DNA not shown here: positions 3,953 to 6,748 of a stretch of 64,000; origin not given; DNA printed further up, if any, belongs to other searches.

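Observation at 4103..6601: Rosetta-stone fusion linking three of the locus's recurrent modules in one 832-aa protein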

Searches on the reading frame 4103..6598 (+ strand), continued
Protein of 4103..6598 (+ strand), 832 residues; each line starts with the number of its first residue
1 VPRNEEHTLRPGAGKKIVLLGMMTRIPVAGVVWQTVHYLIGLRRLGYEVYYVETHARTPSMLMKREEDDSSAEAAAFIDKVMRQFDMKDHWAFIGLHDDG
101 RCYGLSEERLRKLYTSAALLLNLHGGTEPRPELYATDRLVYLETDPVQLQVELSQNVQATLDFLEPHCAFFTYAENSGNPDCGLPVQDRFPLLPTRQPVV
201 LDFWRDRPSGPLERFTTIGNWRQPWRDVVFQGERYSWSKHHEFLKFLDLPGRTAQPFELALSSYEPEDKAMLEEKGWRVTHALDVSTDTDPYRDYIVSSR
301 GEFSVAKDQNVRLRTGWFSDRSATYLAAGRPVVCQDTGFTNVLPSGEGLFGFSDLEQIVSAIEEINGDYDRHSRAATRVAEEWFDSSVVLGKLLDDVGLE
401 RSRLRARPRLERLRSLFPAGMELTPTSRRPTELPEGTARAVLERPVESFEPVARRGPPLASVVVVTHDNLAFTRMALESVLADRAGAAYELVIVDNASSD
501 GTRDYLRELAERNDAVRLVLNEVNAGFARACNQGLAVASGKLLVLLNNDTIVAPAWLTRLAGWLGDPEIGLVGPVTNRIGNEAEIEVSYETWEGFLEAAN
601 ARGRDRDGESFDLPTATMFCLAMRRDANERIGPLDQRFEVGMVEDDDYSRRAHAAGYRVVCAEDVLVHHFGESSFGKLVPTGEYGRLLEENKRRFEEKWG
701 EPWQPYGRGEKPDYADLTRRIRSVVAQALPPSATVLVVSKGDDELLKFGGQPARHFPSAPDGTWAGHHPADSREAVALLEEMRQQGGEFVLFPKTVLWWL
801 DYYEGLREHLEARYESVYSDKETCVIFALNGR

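Call 27: find_related_loci(query=window:4103-6598:+, collection=genome_contigs, flank=10000)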
Query window:4103-6598:+ (832 aa) in genome_contigs; peptide patterns used: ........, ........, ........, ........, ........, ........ (x = any residue, [..] = any of these).
79 stretches matched a pattern; 28 encode a relative of the query (tblastn E <= 1e-3); 28 distinct loci.
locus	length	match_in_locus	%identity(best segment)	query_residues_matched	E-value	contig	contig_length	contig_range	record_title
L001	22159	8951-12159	67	2-832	0e+0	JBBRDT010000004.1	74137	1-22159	MAG: Solirubrobacterales bacterium isolate Co_metawrap_2466 Cmw_2466_k141_16539043_length_74137_cov_26.9972, whole genom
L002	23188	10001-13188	67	13-832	0e+0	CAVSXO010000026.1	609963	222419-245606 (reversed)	MAG: uncultured Solirubrobacterales bacterium isolate MFD05567.bin.2.250 genome assembly, contig: contig_4384, whole gen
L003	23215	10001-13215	66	3-832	0e+0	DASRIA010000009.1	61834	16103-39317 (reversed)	MAG TPA_asm: Solirubrobacterales bacterium isolate SMAG_U10098 k141_2094027, whole genome shotgun sequence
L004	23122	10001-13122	65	8-831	0e+0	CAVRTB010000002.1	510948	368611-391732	MAG: uncultured Solirubrobacterales bacterium isolate MFD04212.bin.1.40 genome assembly, contig: contig_16373, whole gen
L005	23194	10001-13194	66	13-832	0e+0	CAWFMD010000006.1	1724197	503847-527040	MAG: uncultured Solirubrobacterales bacterium isolate MFD04212.bin.1.309 genome assembly, contig: contig_8979, whole gen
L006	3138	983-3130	66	8-726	0e+0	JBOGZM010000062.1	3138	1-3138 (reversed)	MAG: Solirubrobacterales bacterium isolate M3-S_metawrap_bin.81 k127_2329901, whole genome shotgun sequence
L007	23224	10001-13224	66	2-832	0e+0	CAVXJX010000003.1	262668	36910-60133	MAG: uncultured Solirubrobacterales bacterium isolate MFD05747.bin.2.85 genome assembly, contig: contig_14213, whole gen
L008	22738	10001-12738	74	15-832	3e-180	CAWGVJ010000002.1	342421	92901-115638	MAG: uncultured Solirubrobacterales bacterium isolate MFD02809.bin.2.213 genome assembly, contig: contig_101199, whole g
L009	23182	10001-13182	73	13-832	0e+0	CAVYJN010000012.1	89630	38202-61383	MAG: uncultured Solirubrobacterales bacterium isolate MFD05674.bin.2.30 genome assembly, contig: contig_94921, whole gen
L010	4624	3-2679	65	447-832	3e-79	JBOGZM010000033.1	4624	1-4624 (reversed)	MAG: Solirubrobacterales bacterium isolate M3-S_metawrap_bin.81 k127_4381636, whole genome shotgun sequence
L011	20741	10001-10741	52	460-706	2e-71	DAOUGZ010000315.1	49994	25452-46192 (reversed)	MAG TPA_asm: Anaerolineae bacterium isolate R89_281 k165_2466723, whole genome shotgun sequence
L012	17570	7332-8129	50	441-706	1e-67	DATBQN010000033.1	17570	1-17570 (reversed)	MAG TPA_asm: Thermoanaerobaculia bacterium isolate SMAG_U4104 k141_712771, whole genome shotgun sequence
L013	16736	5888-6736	44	451-740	4e-67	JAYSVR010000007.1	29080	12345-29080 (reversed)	MAG: Acidobacteriota bacterium isolate GFS_12827 GFS_12827_6, whole genome shotgun sequence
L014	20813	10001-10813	48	451-720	2e-66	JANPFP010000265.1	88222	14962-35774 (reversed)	MAG: Acidobacteriota bacterium isolate VAR_78_concoct_211 VAR_78_k141_3469519, whole genome shotgun sequence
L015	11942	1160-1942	47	447-707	4e-66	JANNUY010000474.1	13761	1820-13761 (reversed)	MAG: Acidobacteriota bacterium isolate VAR_35_concoct_282_sub VAR_35_k141_3114327, whole genome shotgun sequence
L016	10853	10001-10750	48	458-707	8e-66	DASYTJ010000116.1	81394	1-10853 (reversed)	MAG TPA_asm: Thermoanaerobaculia bacterium isolate SMAG_U4564 k141_1347075, whole genome shotgun sequence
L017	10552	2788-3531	49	460-706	1e-65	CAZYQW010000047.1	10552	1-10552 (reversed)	MAG TPA_asm: uncultured Phycisphaeraceae bacterium isolate binchicken_co31_357 genome assembly, contig: k141_828713, who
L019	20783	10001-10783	42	446-706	8e-54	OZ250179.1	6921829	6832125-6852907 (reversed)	MAG: Bryobacterales bacterium isolate bc87f873-21db-41cd-b6f0-d751a7935039 genome assembly, chromosome: 1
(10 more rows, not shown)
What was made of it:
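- Tried and rejected: The taxonomic placement (Solirubrobacterales-like) rests on the nearest orthologues (call 27).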

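Call 47: search_protein_families(library=pfam, proteins=[L011:7742-10753:+, L013:4571-6676:+, L016:8717-10756:+, L017:460-3555:+, L019:8372-10858:+], max_evalue=0.001)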
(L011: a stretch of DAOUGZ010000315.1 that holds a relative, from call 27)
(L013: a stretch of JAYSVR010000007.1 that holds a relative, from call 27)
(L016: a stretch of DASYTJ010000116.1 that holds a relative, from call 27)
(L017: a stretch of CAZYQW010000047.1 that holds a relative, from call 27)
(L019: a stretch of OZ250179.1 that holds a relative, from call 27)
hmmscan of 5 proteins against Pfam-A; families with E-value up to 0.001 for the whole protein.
L011:7742-10753:+ (1004 aa): 14 families
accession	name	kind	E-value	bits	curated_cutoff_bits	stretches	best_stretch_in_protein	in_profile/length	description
PF00535.33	Glycos_transf_2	-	3.3e-30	105.7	23.3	1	755-926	1-167/168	Glycosyl transferase family 2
PF13641.12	Glyco_tranf_2_3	-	4.4e-20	73.1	27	1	755-972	4-219/230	Glycosyltransferase like family 2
PF13649.12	Methyltransf_25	-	5e-15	56.4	27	1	44-130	1-90/97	Methyltransferase domain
PF13692.12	Glyco_trans_1_4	-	1.4e-10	42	27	1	601-694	22-113/142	Glycosyl transferases group 1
PF13847.12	Methyltransf_31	-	4.1e-10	39.9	27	1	40-122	3-91/145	Methyltransferase domain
PF08241.18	Methyltransf_11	-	1.8e-09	38.6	21.2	1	45-127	1-81/95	Methyltransferase domain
PF08242.18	Methyltransf_12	-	5.9e-08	33.8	30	1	45-130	1-89/98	Methyltransferase domain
PF13524.12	Glyco_trans_1_2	-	8.7e-07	29.4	25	1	607-742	8-141/144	Glycosyl transferase-like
PF13489.12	Methyltransf_23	-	9.8e-07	29.1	27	1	28-148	10-125/164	Methyltransferase domain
PF05175.20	MTS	-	4.2e-06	26.9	23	1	30-109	27-103/170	Methyltransferase small domain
PF13506.12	Glyco_transf_21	-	1e-05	25.6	21.7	1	833-967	29-157/174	Glycosyl transferase family 21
PF00534.26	Glycos_transf_1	-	6.4e-05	23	26.4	1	604-693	38-128/172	Glycosyl transferases group 1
PF10111.15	Glyco_tranf_2_2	-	0.00042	20.3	27.3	1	770-947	15-199/276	Glycosyltransferase like family 2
PF13632.12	Glyco_trans_2_3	-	0.00085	19.6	27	0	837-966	1-125/198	Glycosyl transferase family group 2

L013:4571-6676:+ (702 aa): 9 families
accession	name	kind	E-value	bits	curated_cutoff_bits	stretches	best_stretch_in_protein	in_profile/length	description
PF00535.33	Glycos_transf_2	-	1.1e-28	100.7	23.3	1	450-621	1-164/168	Glycosyl transferase family 2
PF13641.12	Glyco_tranf_2_3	-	2.9e-18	67.2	27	1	447-670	1-219/230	Glycosyltransferase like family 2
PF13692.12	Glyco_trans_1_4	-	1.2e-10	42.2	27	1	284-413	18-142/142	Glycosyl transferases group 1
PF13524.12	Glyco_trans_1_2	-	4.1e-08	33.7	25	1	291-439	6-143/144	Glycosyl transferase-like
PF13579.12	Glyco_trans_4_4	-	3.2e-06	28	29.7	1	94-241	8-145/158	Glycosyl transferase 4-like domain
PF00534.26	Glycos_transf_1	-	2e-05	24.7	26.4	1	289-420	31-163/172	Glycosyl transferases group 1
PF13712.12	Glyco_tranf_2_5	-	2.5e-05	24.5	27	1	515-676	37-202/210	Glycosyltransferase like family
PF13439.12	Glyco_transf_4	-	6.2e-05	23.5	28.5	1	95-255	10-169/170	Glycosyltransferase Family 4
PF10111.15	Glyco_tranf_2_2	-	0.00017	21.6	27.3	1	452-649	3-203/276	Glycosyltransferase like family 2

L016:8717-10756:+ (680 aa): 7 families
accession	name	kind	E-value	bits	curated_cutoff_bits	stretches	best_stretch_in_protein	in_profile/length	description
PF13641.12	Glyco_tranf_2_3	-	1.7e-23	84.3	27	1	429-653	1-223/230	Glycosyltransferase like family 2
PF00535.33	Glycos_transf_2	-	3.6e-20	73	23.3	1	433-603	2-167/168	Glycosyl transferase family 2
PF13692.12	Glyco_trans_1_4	-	5.8e-09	36.8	27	1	277-370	17-115/142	Glycosyl transferases group 1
PF13524.12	Glyco_trans_1_2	-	7.4e-07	29.6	25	1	282-420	7-142/144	Glycosyl transferase-like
PF00534.26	Glycos_transf_1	-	1.3e-06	28.5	26.4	1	262-366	15-124/172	Glycosyl transferases group 1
PF13506.12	Glyco_transf_21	-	2.9e-06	27.3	21.7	1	502-644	19-157/174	Glycosyl transferase family 21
PF13632.12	Glyco_trans_2_3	-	0.00038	20.8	27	0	515-641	2-123/198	Glycosyl transferase family group 2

L017:460-3555:+ (1032 aa): 8 families
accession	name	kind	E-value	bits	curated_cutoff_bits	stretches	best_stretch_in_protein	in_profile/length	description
PF00535.33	Glycos_transf_2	-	4.5e-27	95.5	23.3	1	778-950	1-167/168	Glycosyl transferase family 2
PF13641.12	Glyco_tranf_2_3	-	6e-22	79.2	27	1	778-995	4-218/230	Glycosyltransferase like family 2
PF13692.12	Glyco_trans_1_4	-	1.2e-09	39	27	1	624-714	23-110/142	Glycosyl transferases group 1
PF13506.12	Glyco_transf_21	-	3.3e-08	33.6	21.7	1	836-996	7-164/174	Glycosyl transferase family 21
PF00534.26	Glycos_transf_1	-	1.4e-07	31.6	26.4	1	603-711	10-123/172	Glycosyl transferases group 1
PF13524.12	Glyco_trans_1_2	-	8e-07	29.5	25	1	627-759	6-135/144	Glycosyl transferase-like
PF13489.12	Methyltransf_23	-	7.1e-06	26.3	27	1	31-138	11-126/164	Methyltransferase domain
PF10111.15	Glyco_tranf_2_2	-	0.00023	21.2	27.3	1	793-974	15-202/276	Glycosyltransferase like family 2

L019:8372-10858:+ (829 aa): 6 families
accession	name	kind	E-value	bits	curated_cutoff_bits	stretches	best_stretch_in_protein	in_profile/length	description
PF00535.33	Glycos_transf_2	-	1.4e-28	100.4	23.3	1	559-724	1-161/168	Glycosyl transferase family 2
PF13641.12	Glyco_tranf_2_3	-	6.4e-19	69.3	27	1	558-775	3-218/230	Glycosyltransferase like family 2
PF10111.15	Glyco_tranf_2_2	-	4.5e-07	30.1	27.3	1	571-751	15-199/276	Glycosyltransferase like family 2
PF13692.12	Glyco_trans_1_4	-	1.2e-06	29.3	27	1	366-497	2-112/142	Glycosyl transferases group 1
PF00534.26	Glycos_transf_1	-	4.1e-05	23.6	26.4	1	364-494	14-125/172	Glycosyl transferases group 1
PF13524.12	Glyco_trans_1_2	-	0.00029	21.2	25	0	421-547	27-142/144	Glycosyl transferase-like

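Call 52: find_encoding_contigs(protein=P0001, flank=10000, max_places=3)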
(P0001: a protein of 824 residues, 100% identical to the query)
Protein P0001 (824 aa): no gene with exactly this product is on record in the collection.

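Call 53: list_cluster_members(proteins=[P0001, P0121, P0241])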
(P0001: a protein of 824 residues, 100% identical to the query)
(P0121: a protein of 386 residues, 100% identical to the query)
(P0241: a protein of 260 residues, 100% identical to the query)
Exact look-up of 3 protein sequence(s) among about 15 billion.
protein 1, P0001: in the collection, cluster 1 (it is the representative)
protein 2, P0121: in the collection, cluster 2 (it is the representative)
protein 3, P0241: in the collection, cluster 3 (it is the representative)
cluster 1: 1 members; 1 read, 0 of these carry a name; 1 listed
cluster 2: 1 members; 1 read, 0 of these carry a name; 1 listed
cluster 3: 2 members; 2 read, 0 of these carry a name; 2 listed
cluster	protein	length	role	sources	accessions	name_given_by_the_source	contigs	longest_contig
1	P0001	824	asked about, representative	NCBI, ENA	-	-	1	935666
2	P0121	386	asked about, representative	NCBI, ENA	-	-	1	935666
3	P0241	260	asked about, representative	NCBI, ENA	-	-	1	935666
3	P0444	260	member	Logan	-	-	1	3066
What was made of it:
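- Tried and rejected: Finding the source record of the window protein failed (calls 52, 53).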

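Call 58: find_encoding_contigs(protein=P0062, flank=10000, max_places=2)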
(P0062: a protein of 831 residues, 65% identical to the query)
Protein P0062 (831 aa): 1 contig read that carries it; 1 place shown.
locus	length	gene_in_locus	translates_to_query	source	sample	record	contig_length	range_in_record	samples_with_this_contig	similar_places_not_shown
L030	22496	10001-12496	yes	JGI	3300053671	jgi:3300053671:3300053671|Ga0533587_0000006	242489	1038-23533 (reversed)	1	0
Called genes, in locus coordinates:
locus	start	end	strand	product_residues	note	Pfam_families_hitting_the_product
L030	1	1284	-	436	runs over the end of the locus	PF13439:Glyco_transf_4, PF13579:Glyco_trans_4_4, PF00534:Glycos_transf_1, PF13692:Glyco_trans_1_4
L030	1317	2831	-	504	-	PF00535:Glycos_transf_2, PF10111:Glyco_tranf_2_2 (weak), PF13641:Glyco_tranf_2_3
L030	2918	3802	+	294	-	PF13578:Methyltransf_24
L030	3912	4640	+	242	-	PF00685:Sulfotransfer_1 (weak)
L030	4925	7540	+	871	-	PF02836:Glyco_hydro_2_C, PF00535:Glycos_transf_2, PF10111:Glyco_tranf_2_2 (faint), PF13641:Glyco_tranf_2_3, PF13632:Glyco_trans_2_3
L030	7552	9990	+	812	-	PF00664:ABC_membrane, PF00005:ABC_tran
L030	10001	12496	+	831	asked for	PF00535:Glycos_transf_2, PF13641:Glyco_tranf_2_3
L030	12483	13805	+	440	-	PF13439:Glyco_transf_4, PF13579:Glyco_trans_4_4 (weak), PF20706:GT4-conflict, PF00534:Glycos_transf_1, PF13692:Glyco_trans_1_4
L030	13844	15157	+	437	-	PF13469:Sulfotransfer_3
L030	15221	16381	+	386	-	-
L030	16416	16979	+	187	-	PF08241:Methyltransf_11 (faint)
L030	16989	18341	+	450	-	PF00685:Sulfotransfer_1 (weak), PF13469:Sulfotransfer_3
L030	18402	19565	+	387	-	-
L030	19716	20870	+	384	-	-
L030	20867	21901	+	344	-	PF01636:APH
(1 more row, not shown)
